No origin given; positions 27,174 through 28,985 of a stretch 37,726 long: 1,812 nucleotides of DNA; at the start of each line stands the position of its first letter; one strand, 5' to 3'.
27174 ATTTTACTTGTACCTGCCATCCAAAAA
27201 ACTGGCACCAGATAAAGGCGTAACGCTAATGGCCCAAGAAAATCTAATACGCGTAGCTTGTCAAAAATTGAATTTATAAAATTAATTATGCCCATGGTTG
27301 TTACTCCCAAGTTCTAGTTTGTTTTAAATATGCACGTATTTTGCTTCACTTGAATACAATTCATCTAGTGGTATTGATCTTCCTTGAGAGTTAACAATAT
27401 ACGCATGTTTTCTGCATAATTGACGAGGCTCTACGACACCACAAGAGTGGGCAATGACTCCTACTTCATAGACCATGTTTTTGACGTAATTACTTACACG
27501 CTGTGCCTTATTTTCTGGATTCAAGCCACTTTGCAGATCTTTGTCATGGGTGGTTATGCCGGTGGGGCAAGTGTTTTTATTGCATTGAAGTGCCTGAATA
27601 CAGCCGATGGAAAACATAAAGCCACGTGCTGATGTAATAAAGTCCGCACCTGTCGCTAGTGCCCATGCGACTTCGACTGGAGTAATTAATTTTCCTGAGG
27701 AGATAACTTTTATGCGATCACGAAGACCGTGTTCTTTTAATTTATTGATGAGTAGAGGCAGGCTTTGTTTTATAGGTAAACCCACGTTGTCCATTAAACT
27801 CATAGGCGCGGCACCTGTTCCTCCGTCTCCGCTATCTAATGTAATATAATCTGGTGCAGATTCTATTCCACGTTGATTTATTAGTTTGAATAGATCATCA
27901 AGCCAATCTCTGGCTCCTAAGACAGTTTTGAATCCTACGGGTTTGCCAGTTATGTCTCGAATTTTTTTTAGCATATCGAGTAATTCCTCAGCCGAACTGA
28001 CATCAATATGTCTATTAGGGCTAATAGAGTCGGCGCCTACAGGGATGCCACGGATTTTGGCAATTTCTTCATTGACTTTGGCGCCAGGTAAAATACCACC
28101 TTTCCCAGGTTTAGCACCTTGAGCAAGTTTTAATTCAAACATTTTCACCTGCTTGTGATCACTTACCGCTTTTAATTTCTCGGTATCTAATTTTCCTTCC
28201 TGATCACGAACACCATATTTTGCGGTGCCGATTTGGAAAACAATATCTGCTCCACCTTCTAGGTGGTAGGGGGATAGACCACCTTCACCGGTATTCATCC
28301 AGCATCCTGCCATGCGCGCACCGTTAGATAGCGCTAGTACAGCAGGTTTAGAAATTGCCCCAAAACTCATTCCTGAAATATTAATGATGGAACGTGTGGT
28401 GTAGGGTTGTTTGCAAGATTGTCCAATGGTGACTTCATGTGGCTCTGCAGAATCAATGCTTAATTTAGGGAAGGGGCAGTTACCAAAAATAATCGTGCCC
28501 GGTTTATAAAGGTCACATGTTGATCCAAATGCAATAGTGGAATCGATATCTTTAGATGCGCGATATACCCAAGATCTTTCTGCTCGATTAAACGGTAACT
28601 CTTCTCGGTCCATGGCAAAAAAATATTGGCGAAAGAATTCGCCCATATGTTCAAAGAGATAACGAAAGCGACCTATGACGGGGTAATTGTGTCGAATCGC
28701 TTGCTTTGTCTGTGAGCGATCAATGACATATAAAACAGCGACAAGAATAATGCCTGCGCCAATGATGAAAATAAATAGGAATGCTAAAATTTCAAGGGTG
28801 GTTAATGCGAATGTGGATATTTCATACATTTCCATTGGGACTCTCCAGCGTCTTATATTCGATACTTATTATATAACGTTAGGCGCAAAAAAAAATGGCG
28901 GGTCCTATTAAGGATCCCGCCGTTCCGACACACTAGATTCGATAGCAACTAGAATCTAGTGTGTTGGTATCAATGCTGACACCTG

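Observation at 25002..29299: MNIO (DUF692)-DUF2063-DoxX RiPP cluster with an EGKCGE-repeat exported precursor and an extra FMN enzyme: candidate new copper-binding peptide system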

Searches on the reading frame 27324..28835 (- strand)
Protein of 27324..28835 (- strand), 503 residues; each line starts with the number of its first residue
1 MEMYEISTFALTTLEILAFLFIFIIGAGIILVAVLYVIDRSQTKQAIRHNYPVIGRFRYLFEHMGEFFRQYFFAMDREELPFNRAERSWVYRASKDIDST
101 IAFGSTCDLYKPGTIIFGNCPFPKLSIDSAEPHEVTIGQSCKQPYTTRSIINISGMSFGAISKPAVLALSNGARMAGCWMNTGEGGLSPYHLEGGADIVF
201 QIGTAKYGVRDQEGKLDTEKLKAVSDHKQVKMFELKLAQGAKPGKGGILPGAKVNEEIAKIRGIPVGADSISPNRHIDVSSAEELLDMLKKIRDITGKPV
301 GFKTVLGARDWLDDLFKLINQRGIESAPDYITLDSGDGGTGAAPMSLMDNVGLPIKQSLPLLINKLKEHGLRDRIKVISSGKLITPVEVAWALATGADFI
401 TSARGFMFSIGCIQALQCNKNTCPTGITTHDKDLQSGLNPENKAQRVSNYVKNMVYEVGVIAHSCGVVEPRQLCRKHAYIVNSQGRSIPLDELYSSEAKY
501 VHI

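Call 3: search_protein_families(library=pfam, proteins=[window:27324-28835:-], max_evalue=0.01)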
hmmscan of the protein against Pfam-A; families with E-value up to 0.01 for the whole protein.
window:27324-28835:- (503 aa): 1 family
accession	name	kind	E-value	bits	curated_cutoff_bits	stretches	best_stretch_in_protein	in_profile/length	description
PF01645.23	Glu_synthase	-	4.2e-89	299.7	20.4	1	124-466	42-367/369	Conserved region in glutamate synthase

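Call 4: search_protein_families(library=ncbifam, proteins=[window:27324-28835:-], max_evalue=0.01)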
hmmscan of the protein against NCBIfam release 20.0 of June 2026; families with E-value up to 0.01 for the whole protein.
window:27324-28835:- (503 aa): 2 families
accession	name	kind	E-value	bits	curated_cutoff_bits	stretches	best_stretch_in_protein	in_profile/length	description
NF008730.0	PRK11750.1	equivalog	1.9e-36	125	1047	1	153-476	863-1168/1490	glutamate synthase large subunit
NF041607.1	dimeth_corrin_MtbC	equivalog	0.0052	16.3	350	0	362-400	153-188/203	dimethylamine corrinoid protein MtbC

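Call 10: find_homologous_proteins(query=window:27324-28835:-, max_evalue=1e-20)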
Query window:27324-28835:- (503 aa): 8000 proteins with E <= 1e-20 among 8000 candidates; the best 120 are listed.
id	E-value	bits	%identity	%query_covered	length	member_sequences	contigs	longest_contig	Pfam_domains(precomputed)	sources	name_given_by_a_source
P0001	0.0e+0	1048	91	100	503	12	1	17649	PF01645.24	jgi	jgi:glutamate synthase domain-containing protein 2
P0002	0.0e+0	1040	89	100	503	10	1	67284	PF01645.24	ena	-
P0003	0.0e+0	1024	88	100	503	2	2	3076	PF01645.24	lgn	-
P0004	0.0e+0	1021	87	100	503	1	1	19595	PF01645.24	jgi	jgi:glutamate synthase domain-containing protein 2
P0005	0.0e+0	1018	87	100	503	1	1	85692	PF01645.24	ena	-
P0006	0.0e+0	1017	87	100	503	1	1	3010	PF01645.24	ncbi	-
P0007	0.0e+0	1017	88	99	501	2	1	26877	PF01645.24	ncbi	-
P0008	0.0e+0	1016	87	100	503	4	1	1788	PF01645.24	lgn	-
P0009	0.0e+0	1014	87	100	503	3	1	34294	PF01645.24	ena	-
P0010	0.0e+0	1013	86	100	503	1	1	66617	PF01645.24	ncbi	ncbi:MAG: FMN-binding glutamate synthase family protein [Gammaproteobacteria bacterium]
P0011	0.0e+0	1009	86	100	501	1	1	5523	PF01645.24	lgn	-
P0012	2.7e-297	1004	86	100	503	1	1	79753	PF01645.24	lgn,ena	-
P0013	9.1e-295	996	85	100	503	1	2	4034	PF01645.24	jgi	-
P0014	3.6e-293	991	86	99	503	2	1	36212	PF01645.24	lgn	-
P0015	2.9e-291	984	84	100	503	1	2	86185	PF01645.24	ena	-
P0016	3.8e-291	984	85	100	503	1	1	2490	PF01645.24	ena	-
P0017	4.6e-291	984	84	100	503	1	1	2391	PF01645.24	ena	-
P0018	7.4e-291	983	84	99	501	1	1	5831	PF01645.24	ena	-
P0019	2.3e-290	981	85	99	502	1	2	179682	PF01645.24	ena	-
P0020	3.2e-290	981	85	99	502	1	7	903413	PF01645.24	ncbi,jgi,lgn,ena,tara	tara:strand:- start:27677 stop:29185 length:1509 start_codon:yes stop_codon:yes gene_type:complete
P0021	4.7e-290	980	84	100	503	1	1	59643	PF01645.24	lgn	-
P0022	8.8e-290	980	84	100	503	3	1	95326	PF01645.24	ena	-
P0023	1.3e-289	979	84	100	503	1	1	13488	PF01645.24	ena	-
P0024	3.2e-289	978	84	99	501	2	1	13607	PF01645.24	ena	-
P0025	6.0e-288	974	83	100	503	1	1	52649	PF01645.24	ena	-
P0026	7.8e-287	970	83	100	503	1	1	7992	PF01645.24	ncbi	-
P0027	1.4e-285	966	83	100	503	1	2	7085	PF01645.24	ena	-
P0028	9.9e-278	940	84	96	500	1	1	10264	PF01645.24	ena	-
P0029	1.1e-277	940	80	99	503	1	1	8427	PF01645.24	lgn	-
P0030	3.8e-273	925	79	100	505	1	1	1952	PF01645.24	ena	-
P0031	2.3e-272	922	79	100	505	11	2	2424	PF01645.24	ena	-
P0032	9.8e-269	910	78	99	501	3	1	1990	PF01645.24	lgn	-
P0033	3.1e-267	905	77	99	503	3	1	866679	PF01645.24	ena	-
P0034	2.5e-252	856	75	98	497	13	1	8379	PF01645.24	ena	-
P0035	1.6e-250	850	73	98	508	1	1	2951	PF01645.24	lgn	-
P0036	1.7e-250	850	72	98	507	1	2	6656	PF01645.24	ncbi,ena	-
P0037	1.8e-250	850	73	98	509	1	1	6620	PF01645.24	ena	-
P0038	8.9e-250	848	73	98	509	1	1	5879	PF01645.24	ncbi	-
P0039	2.2e-249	846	74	98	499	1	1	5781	PF01645.24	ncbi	-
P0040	5.9e-249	845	73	98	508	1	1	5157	PF01645.24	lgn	-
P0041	7.8e-249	844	73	98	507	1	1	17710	PF01645.24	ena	-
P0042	1.1e-248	844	73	98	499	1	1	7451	PF01645.24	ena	-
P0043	1.4e-248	844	73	99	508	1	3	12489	PF01645.24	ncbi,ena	-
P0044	1.9e-248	843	72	98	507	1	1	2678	PF01645.24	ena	-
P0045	4.9e-248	842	73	97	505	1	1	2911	PF01645.24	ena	-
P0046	1.0e-247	841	72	98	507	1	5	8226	PF01645.24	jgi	jgi:glutamate synthase domain-containing protein 2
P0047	1.4e-247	840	73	98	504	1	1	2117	PF01645.24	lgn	-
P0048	2.3e-247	840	73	98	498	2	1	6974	PF01645.24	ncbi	ncbi:MAG: FMN-binding glutamate synthase family protein [Gammaproteobacteria bacterium]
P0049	6.5e-247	838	72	99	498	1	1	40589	PF01645.24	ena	-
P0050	6.5e-247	838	74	98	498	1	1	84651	PF01645.24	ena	-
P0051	1.1e-246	837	71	98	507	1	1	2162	PF01645.24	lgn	-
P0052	1.2e-246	837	72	97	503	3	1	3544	PF01645.24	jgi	-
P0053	1.2e-246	837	74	98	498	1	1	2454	PF01645.24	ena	-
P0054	2.1e-246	836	73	98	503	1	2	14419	PF01645.24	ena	-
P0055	2.6e-246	836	73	97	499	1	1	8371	PF01645.24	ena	-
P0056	3.4e-246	836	73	98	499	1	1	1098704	PF01645.24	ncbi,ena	-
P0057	3.8e-246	836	73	98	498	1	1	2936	PF01645.24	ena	-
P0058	4.7e-246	835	73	98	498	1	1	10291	PF01645.24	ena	-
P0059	5.6e-246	835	72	98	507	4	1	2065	PF01645.24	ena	-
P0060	6.8e-246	835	72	97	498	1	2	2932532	PF01645.24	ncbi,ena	-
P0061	9.0e-246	834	73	98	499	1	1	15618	PF01645.24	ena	-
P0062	1.2e-245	834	73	98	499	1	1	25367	PF01645.24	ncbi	-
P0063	1.3e-245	834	73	98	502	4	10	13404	PF01645.24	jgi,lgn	jgi:glutamate synthase domain-containing protein 2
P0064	1.4e-245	834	73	98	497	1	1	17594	PF01645.24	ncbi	-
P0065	1.6e-245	834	72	99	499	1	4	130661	PF01645.24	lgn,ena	-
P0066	1.6e-245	834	72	98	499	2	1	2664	PF01645.24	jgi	jgi:glutamate synthase domain-containing protein 2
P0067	2.6e-245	833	72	97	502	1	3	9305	PF01645.24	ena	-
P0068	2.8e-245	833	73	97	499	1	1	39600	PF01645.24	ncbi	-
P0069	3.5e-245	832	71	98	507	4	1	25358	PF01645.24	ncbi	-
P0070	3.6e-245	832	73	98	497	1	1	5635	PF01645.24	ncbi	-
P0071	4.5e-245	832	72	97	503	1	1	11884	PF01645.24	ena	-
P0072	5.1e-245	832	71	99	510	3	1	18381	PF01645.24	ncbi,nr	ncbi:MAG: FMN-binding glutamate synthase family protein [Gammaproteobacteria bacterium]|nr:FMN-bindi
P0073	7.1e-245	831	71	97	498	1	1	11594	PF01645.24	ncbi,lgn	-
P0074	7.2e-245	831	72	99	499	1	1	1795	PF01645.24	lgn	-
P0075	7.3e-245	831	72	97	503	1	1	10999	PF01645.24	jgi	-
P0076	8.8e-245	831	72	97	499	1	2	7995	PF01645.24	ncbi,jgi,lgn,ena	jgi:glutamate synthase domain-containing protein 2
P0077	8.9e-245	831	72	99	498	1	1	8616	PF01645.24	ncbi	-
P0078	1.0e-244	831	71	97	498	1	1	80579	PF01645.24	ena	-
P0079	1.2e-244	831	72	98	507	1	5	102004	PF01645.24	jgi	jgi:glutamate synthase domain-containing protein 2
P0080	1.2e-244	831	72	97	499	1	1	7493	PF01645.24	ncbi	-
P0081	1.3e-244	831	72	98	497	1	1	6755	PF01645.24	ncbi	-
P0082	1.7e-244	830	71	98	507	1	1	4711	PF01645.24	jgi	-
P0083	2.0e-244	830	72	98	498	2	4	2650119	PF01645.24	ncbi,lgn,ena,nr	ncbi:MAG: FMN-binding glutamate synthase family protein [Gammaproteobacteria bacterium]|nr:MAG: FMN-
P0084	2.8e-244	830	70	98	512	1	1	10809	PF01645.24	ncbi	-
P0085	2.8e-244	829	71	98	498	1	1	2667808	PF01645.24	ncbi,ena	-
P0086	3.1e-244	829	72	97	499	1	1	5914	PF01645.24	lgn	-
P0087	3.2e-244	829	72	97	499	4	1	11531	PF01645.24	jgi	-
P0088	3.3e-244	829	72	98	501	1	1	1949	PF01645.24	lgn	-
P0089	4.9e-244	829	72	98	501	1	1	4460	PF01645.24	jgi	-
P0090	5.1e-244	829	71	97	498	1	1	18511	PF01645.24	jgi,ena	-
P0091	5.2e-244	829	71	97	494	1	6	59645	PF01645.24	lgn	-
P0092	5.7e-244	828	72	98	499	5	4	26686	PF01645.24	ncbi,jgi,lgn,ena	jgi:glutamate synthase domain-containing protein 2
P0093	8.1e-244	828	71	100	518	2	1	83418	PF01645.24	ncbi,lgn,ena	-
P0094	8.4e-244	828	71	98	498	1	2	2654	PF01645.24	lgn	-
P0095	8.5e-244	828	71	97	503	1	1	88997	PF01645.24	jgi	jgi:glutamate synthase domain-containing protein 2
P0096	9.6e-244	828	73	98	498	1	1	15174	PF01645.24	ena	-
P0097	9.6e-244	828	71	97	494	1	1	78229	PF01645.24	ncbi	-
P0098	1.0e-243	828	72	98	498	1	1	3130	PF01645.24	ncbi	-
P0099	1.1e-243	827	72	97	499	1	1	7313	PF01645.24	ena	-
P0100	1.8e-243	827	72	97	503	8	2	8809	PF01645.24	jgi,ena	-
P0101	1.8e-243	827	71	97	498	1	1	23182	PF01645.24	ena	-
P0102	2.0e-243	827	73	98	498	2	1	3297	PF01645.24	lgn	-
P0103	2.3e-243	826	72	98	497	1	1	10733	PF01645.24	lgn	-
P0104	2.5e-243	826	72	98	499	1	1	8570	PF01645.24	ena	-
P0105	2.7e-243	826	72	97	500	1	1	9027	PF01645.24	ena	-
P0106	3.7e-243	826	72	98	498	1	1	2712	PF01645.24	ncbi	-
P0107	5.0e-243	825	72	98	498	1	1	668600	PF01645.24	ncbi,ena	-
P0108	5.5e-243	825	72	97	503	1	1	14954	PF01645.24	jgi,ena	-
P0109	6.2e-243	825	71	97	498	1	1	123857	PF01645.24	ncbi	-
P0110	6.3e-243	825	73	98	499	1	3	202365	PF01645.24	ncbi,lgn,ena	-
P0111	7.1e-243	825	72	98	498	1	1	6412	PF01645.24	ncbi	-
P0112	7.8e-243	825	72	97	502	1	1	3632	PF01645.24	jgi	-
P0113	8.8e-243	825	73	98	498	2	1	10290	PF01645.24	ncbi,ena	-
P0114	8.9e-243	825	71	97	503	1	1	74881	PF01645.24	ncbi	-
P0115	1.0e-242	824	70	99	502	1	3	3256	PF01645.24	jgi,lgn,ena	-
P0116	1.0e-242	824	72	98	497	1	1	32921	PF01645.24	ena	-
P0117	1.2e-242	824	71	98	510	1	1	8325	PF01645.24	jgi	-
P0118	1.2e-242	824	72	97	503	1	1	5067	PF01645.24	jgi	-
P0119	1.4e-242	824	72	98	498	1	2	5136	PF01645.24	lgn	-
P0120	1.4e-242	824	71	97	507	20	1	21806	PF01645.24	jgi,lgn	jgi:glutamate synthase domain-containing protein 2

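Call 18: search_solved_structures(query=window:27324-28835:-, max_evalue=0.00001, show_alignments=1)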
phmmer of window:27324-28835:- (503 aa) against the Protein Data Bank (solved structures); distinct sequences matched with E-value up to 0.00001: 5.
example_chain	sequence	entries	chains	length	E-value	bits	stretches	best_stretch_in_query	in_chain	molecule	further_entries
7mfm_G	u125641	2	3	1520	4.3e-31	111.4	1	153-438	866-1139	Glutamate synthase (NADPH) large chain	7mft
2vdc_A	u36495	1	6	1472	2.1e-28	102.5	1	153-437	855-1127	GLUTAMATE SYNTHASE [NADPH] LARGE CHAIN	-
1ea0_A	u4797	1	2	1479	2.1e-28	102.5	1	153-437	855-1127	GLUTAMATE SYNTHASE [NADPH] LARGE CHAIN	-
6s6s_A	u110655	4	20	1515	2.2e-28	102.5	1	153-437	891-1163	Glutamate synthase [NADPH] large chain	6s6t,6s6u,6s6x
1llw_A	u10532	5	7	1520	7.9e-28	100.6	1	153-436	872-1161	Ferredoxin-dependent glutamate synthase | FERREDOXIN-DEPENDENT GLUTAMATE SYNTHASE 2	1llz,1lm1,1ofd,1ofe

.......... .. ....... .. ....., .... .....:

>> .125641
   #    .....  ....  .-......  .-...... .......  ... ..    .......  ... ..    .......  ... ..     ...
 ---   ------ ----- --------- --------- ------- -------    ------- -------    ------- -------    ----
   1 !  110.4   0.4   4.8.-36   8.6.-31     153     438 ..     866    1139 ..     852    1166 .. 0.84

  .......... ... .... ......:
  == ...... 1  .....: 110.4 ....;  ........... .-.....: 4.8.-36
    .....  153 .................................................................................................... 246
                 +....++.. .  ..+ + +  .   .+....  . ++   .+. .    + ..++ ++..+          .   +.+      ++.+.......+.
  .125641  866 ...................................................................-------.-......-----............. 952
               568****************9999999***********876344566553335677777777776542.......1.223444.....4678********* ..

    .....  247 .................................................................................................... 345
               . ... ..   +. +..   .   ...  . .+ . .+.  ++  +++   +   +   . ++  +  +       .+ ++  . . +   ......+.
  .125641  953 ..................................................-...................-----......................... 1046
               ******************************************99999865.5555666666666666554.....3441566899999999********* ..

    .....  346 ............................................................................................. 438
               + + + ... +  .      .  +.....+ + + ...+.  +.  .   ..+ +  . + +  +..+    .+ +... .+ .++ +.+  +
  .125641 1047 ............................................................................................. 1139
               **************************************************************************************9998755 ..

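Call 35: search_protein_representatives(protein=window:27324-28835:-)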
Query: 503 residues. Proteins with E-value up to 0.001 (for the whole library): 6862; up to 1e-10: 3384; up to 1e-30: 642. The best 150 are listed.
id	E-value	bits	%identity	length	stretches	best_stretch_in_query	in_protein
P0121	1.8e-214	729.5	64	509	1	8-495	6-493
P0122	2.3e-147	508.1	64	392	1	141-494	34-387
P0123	2.5e-139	481.6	50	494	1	25-469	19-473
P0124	2.4e-138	478.4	57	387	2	244-495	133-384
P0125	1.0e-134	466.4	49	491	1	22-493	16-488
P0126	1.1e-130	453.2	47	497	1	27-492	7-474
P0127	1.6e-130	452.6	47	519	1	29-494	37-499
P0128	1.3e-128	446.3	45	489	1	17-495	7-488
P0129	2.0e-128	445.7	46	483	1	31-491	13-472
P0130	2.9e-123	428.7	54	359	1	15-371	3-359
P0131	4.8e-121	421.3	43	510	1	19-494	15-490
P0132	1.0e-120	420.3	49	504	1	65-495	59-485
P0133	1.0e-119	416.9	48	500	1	18-483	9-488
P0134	6.8e-117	407.6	43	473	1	30-482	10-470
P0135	5.4e-115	401.4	47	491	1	23-468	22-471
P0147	2.4e-103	363.0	43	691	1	33-498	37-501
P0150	9.9e-100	351.0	42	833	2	196-477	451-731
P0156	1.7e-95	337.1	41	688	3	284-488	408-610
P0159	1.3e-92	327.6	43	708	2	214-492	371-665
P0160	9.3e-92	324.7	42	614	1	16-458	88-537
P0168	3.8e-88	312.8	43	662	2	168-467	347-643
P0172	1.2e-85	304.5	38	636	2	193-488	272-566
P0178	2.1e-84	300.5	42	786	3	141-372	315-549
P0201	7.3e-77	275.6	38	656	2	191-452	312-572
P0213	7.9e-73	262.3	37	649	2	194-483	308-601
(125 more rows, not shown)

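Call 36: search_dna_similar(query=window:27324-28835:-, collection=plasmids, mode=protein, max_evalue=1e-30, max_rows=40)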
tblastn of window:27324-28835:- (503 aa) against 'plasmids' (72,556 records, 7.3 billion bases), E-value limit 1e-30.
Records with a match: 129; places in all: 131; records where one place covers at least 80% of the query: 118.
Best place of each record, by identity: 60-80% 19; <60% 110.
By first word of the organism name: Streptomyces 41; Leisingera 17; Rhodococcus 10; Sphingobium 5; Ruegeria 5; Pseudomonas 4; Acinetobacter 3; Comamonas 3; Bacillus 3; Leptospira 2; and 29 more.
By predicted mobility (MOB-suite, as given by PLSDB): non-mobilizable 100; mobilizable 21; conjugative 8.
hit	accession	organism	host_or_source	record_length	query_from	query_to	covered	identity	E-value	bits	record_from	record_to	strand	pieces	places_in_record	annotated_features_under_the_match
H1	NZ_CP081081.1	Leisingera caerulea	-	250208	36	496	92%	67.9%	0e+0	671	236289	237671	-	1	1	FMN-binding glutamate synthase family protein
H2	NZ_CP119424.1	Photobacterium sp. DA100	-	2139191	36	497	92%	67.7%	0e+0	662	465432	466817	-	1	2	none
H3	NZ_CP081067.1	Leisingera caerulea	-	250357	36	496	92%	67.7%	0e+0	672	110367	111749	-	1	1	FMN-binding glutamate synthase family protein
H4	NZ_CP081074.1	Leisingera caerulea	-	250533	36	496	92%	67.7%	0e+0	671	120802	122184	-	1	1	FMN-binding glutamate synthase family protein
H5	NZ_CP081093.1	Leisingera caerulea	-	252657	36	496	92%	67.7%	0e+0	671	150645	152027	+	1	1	FMN-binding glutamate synthase family protein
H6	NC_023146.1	Leisingera methylohalidivorans DSM 14336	Seawater collected from a tide pool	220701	36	494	91%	67.8%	0e+0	665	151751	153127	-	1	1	FMN-binding glutamate synthase family protein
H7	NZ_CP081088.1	Leisingera caerulea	-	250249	36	496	92%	67.0%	0e+0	657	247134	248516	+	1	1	FMN-binding glutamate synthase family protein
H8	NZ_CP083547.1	Leisingera sp. M658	-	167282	36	494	91%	67.1%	0e+0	663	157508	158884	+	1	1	FMN-binding glutamate synthase family protein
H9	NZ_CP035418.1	Leisingera sp. NJS204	cell culture,Marine Biofilm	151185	36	494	91%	66.9%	0e+0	661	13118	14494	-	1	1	FMN-binding glutamate synthase family protein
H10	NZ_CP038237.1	Leisingera sp. NJS201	cell culture,Marine Biofilm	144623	36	494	91%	66.9%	0e+0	661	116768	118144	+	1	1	FMN-binding glutamate synthase family protein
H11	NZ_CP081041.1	Leisingera sp. M527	-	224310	36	494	91%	66.9%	0e+0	660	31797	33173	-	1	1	FMN-binding glutamate synthase family protein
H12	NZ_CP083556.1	Leisingera sp. S132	-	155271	36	494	91%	66.9%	0e+0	654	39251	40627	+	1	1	FMN-binding glutamate synthase family protein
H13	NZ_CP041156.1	Leisingera aquaemixtae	cell culture,Biocathode MCL, marine ...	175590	36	496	92%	66.6%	0e+0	671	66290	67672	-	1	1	FMN-binding glutamate synthase family protein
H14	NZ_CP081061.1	Leisingera aquaemixtae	-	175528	36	496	92%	66.6%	0e+0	670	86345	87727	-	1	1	FMN-binding glutamate synthase family protein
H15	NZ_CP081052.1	Leisingera aquaemixtae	-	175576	36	496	92%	66.6%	0e+0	670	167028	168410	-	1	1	FMN-binding glutamate synthase family protein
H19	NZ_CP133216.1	Thiothrix subterranea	hydrogen sulfide spring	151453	36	499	92%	63.1%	0e+0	645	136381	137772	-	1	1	FMN-binding glutamate synthase family protein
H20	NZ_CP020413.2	Leptospira interrogans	Homo sapiens,human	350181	39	503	92%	42.7%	7e-116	383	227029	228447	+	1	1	FMN-binding glutamate synthase family protein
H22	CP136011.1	Pseudomonas sp. FeN3W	cell culture,marine sediment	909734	37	473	87%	43.6%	2e-110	367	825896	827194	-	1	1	FMN-binding glutamate synthase family protein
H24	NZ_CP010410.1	Xanthomonas sacchari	cell culture,rice seeds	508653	37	494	91%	41.3%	1e-111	370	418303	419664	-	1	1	FMN-binding glutamate synthase family protein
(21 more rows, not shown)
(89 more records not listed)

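Call 37: get_annotated_region(hit=H1, flank=6000)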
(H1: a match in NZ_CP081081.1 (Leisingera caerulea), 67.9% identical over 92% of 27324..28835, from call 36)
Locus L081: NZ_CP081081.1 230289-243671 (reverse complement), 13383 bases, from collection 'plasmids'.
description: Leisingera caerulea strain S141 plasmid unnamed3, complete sequence
organism: Leisingera caerulea (NCBI taxid 506591)
taxonomy: Bacteria; Pseudomonadota; Alphaproteobacteria; Rhodobacterales; Roseobacteraceae; Leisingera; Leisingera caerulea
host: -; source: -; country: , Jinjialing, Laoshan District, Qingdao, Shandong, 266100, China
typing (MOB-suite, as given by PLSDB): non-mobilizable
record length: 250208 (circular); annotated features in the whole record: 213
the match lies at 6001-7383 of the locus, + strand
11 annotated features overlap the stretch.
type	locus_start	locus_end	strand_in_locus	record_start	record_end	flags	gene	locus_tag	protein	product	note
CDS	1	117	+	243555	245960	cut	-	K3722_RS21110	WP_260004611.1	FAD-dependent oxidoreductase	-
CDS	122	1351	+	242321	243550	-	-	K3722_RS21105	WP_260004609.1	cytochrome P450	-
CDS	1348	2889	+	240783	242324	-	-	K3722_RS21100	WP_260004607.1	trimethylamine methyltransferase family protein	-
CDS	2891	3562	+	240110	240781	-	-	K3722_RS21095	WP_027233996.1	TetR/AcrR family transcriptional regulator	GO:0006355 - regulation of DNA-templated transcription [Evidence IEA]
CDS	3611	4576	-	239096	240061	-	speB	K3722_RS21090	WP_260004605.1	agmatinase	GO:0008295 - spermidine biosynthetic process [Evidence IEA]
CDS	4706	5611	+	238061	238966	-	-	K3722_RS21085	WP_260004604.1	LysR family transcriptional regulator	GO:0006355 - regulation of DNA-templated transcription [Evidence IEA]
CDS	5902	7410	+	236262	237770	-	-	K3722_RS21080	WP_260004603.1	FMN-binding glutamate synthase family protein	GO:0006537 - glutamate biosynthetic process [Evidence IEA]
CDS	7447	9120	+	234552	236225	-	-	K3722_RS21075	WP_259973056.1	acetolactate synthase large subunit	-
CDS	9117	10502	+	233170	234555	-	-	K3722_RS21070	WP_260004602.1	aldehyde dehydrogenase family protein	-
CDS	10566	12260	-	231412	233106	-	-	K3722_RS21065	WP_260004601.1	BCCT family transporter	GO:0071705 - nitrogen compound transport [Evidence IEA]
CDS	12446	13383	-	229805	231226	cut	-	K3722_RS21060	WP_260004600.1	carnitine 3-dehydrogenase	-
